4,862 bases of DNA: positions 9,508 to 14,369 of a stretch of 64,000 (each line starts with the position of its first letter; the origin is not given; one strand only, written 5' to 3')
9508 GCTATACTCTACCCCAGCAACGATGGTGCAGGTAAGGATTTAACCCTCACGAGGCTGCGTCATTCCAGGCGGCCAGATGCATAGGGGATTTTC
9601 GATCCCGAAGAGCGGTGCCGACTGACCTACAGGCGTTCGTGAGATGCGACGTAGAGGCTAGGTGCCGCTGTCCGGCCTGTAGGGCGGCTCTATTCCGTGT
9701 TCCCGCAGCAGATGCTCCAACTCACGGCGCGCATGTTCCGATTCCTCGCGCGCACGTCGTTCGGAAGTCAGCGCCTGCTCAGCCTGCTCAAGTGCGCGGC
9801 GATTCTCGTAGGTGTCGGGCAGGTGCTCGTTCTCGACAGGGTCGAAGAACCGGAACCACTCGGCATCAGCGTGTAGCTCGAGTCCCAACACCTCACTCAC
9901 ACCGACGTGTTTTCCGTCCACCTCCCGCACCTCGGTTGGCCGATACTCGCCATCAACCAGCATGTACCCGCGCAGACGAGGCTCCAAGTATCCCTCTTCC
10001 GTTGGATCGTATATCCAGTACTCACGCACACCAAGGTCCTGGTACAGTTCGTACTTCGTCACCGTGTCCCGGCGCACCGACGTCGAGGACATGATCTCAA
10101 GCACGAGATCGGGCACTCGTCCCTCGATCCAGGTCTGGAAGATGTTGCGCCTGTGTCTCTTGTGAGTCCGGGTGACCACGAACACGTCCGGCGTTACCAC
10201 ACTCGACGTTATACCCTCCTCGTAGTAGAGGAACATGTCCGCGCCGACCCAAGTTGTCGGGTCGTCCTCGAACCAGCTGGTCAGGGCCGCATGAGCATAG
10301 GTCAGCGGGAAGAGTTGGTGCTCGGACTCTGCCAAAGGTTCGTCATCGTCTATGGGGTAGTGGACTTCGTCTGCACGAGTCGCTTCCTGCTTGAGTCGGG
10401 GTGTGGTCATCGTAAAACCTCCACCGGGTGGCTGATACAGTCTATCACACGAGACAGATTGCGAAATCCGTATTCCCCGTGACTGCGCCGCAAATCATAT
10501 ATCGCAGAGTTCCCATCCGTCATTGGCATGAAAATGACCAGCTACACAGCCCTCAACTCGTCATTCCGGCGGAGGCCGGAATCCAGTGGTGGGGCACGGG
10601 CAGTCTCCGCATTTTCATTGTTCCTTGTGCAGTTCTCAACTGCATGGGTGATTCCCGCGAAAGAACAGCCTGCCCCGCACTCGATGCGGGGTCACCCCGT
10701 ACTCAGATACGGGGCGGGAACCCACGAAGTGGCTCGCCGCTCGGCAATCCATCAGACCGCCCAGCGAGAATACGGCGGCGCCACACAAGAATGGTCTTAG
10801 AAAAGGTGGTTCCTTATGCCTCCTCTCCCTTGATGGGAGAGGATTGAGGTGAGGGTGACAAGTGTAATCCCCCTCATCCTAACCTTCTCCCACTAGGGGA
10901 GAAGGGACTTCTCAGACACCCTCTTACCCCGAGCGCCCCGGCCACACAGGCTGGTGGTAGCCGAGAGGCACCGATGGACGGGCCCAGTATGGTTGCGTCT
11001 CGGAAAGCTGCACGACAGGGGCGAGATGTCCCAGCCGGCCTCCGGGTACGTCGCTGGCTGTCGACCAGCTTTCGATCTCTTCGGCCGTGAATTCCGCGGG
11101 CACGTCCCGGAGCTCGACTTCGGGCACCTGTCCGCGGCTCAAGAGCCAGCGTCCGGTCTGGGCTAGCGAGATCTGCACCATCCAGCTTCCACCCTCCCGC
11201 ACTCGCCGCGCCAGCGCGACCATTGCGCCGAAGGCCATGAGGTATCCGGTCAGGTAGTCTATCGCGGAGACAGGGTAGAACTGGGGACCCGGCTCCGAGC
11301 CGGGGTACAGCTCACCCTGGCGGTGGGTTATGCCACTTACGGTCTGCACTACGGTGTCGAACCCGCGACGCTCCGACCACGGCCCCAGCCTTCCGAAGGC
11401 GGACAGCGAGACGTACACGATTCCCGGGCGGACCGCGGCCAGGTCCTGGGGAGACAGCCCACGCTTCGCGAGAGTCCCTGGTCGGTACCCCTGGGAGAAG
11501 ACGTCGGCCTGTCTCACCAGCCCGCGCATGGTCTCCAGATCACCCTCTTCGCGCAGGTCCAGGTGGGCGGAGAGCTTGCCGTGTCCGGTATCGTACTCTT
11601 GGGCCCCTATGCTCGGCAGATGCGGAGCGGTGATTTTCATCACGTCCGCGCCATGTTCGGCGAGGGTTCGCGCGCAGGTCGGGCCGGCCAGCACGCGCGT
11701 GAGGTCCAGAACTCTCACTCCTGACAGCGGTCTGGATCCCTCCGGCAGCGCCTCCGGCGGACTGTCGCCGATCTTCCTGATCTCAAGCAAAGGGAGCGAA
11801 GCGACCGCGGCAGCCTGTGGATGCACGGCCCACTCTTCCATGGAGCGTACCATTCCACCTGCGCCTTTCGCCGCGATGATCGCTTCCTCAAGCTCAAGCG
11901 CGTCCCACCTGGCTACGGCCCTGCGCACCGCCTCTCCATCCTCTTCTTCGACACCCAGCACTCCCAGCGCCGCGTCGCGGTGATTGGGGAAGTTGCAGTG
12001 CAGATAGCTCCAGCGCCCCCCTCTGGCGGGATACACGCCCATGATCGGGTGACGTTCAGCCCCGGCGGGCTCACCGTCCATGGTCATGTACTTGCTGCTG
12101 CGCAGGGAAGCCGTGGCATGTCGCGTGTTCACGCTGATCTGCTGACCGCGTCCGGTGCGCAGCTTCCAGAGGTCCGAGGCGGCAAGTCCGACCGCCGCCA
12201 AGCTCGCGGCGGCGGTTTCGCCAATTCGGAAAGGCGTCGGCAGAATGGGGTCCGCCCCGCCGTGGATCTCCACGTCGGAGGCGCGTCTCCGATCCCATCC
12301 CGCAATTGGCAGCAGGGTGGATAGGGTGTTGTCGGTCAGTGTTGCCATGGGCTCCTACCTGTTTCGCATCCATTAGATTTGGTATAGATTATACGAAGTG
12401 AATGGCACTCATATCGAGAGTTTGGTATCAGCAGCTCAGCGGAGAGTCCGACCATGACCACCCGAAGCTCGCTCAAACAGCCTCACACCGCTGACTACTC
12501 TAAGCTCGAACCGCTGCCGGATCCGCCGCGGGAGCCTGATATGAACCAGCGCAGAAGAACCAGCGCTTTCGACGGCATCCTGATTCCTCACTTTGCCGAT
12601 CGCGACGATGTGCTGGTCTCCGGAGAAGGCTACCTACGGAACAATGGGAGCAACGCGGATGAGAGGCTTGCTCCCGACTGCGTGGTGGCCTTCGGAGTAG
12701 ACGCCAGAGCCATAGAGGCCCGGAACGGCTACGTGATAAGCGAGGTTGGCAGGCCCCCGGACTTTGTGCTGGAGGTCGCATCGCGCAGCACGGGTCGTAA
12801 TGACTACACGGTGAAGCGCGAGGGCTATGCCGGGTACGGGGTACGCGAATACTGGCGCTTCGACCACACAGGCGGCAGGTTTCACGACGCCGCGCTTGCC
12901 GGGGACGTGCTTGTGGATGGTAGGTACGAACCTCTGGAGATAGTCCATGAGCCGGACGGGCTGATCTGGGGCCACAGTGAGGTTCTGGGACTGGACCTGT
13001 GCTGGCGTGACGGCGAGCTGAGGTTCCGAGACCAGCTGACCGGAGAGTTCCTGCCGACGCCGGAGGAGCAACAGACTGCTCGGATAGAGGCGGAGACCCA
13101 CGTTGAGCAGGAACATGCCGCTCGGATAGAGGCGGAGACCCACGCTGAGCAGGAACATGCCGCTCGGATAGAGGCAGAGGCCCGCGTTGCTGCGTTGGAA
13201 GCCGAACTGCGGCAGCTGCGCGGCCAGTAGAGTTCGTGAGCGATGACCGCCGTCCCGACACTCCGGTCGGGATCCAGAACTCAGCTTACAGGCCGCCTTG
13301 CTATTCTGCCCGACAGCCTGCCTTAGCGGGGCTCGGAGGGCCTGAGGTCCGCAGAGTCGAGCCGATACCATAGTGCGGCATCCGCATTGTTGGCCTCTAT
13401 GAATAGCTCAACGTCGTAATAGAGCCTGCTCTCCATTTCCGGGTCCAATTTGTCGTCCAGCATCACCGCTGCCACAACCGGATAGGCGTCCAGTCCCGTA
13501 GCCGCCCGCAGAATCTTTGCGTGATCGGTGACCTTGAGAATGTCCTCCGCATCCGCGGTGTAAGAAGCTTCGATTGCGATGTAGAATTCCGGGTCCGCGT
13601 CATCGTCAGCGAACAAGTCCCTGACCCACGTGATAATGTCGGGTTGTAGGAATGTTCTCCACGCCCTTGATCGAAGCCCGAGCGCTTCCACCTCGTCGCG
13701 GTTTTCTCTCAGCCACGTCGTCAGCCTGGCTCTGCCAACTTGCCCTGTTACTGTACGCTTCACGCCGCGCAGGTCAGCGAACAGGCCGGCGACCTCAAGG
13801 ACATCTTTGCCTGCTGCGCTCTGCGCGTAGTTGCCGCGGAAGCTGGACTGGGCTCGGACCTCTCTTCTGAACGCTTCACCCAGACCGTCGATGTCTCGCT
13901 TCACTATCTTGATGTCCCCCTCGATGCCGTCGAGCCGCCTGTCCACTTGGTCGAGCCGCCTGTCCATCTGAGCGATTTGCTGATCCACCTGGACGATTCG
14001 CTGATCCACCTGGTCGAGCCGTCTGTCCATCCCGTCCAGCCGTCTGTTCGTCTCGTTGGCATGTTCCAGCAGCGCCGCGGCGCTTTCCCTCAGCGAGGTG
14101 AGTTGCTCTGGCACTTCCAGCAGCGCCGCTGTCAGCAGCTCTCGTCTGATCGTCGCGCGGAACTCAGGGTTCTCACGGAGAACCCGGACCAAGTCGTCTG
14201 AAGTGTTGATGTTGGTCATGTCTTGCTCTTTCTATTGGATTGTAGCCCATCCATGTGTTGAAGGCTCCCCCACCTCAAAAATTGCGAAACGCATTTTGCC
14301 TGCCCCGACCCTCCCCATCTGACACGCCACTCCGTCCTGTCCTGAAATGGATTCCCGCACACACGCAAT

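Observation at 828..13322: The rnpB 3' end is present three times in direct orientation, bracketing 0.9-kb and 11-kb insertions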

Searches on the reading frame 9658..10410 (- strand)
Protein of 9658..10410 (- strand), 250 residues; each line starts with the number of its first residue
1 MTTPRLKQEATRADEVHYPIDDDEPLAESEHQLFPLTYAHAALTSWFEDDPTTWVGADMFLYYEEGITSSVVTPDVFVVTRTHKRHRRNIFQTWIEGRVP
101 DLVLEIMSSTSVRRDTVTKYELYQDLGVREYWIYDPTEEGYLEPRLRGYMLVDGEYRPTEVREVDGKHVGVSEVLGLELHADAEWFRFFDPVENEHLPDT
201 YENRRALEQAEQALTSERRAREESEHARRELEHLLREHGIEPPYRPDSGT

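Call 10: search_protein_families(library=pfam, proteins=[window:9658-10410:-], max_evalue=0.01)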
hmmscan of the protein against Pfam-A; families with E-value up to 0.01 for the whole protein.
window:9658-10410:- (250 aa): 1 family
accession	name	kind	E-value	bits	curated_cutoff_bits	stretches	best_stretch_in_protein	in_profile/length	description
PF05685.18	Uma2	-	2.2e-20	73.3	27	1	28-179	29-169/172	Putative restriction endonuclease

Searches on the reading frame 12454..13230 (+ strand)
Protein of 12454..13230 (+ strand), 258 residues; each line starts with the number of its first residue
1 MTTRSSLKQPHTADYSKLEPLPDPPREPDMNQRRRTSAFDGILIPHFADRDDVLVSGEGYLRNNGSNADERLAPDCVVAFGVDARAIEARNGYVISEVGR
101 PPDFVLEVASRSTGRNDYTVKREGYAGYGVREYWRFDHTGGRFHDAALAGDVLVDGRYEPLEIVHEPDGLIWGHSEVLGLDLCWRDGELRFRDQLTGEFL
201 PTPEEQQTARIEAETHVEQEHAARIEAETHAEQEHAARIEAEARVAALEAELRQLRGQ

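Call 10: search_protein_families(library=pfam, proteins=[window:12454-13230:+], max_evalue=0.01)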
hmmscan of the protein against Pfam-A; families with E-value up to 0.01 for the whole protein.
window:12454-13230:+ (258 aa): 1 family
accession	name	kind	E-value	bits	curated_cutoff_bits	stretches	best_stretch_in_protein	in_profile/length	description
PF05685.18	Uma2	-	4.1e-13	49.6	27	1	68-170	66-158/172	Putative restriction endonuclease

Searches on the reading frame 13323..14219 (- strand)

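Call 10: search_protein_families(library=pfam, proteins=[window:13323-14219:-], max_evalue=0.01)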
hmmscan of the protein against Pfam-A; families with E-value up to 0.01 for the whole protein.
window:13323-14219:- (298 aa): 9 families
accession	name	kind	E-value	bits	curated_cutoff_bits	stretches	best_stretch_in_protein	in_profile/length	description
PF06160.17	EzrA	-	4.9e-05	22.3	39.6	1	29-132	206-309/557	Septation ring formation regulator, EzrA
PF12795.12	MscS_porin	-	0.0002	21.5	34.4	1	28-100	41-112/238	Mechanosensitive ion channel porin domain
PF11932.13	DUF3450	-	0.00054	19.8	32.6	1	34-113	14-91/241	Protein of unknown function (DUF3450)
PF07889.17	DUF1664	-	0.00083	19.8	34.6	1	30-108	40-115/124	Protein of unknown function (DUF1664)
PF00261.25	Tropomyosin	-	0.0018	18.2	38.6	1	42-108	3-69/242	Tropomyosin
PF10779.14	XhlA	-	0.0025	18.4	34.7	1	60-104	5-49/67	Haemolysin XhlA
PF09763.15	Sec3_CC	-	0.0036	17.6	27.1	0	24-87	8-70/133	Exocyst complex component Sec3, coiled-coil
PF11559.13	ADIP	-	0.0066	17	34.3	0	52-139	52-139/151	Afadin- and alpha -actinin-Binding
PF19111.5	DUF5798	-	0.0096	16.6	27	0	38-70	22-54/89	Family of unknown function (DUF5798)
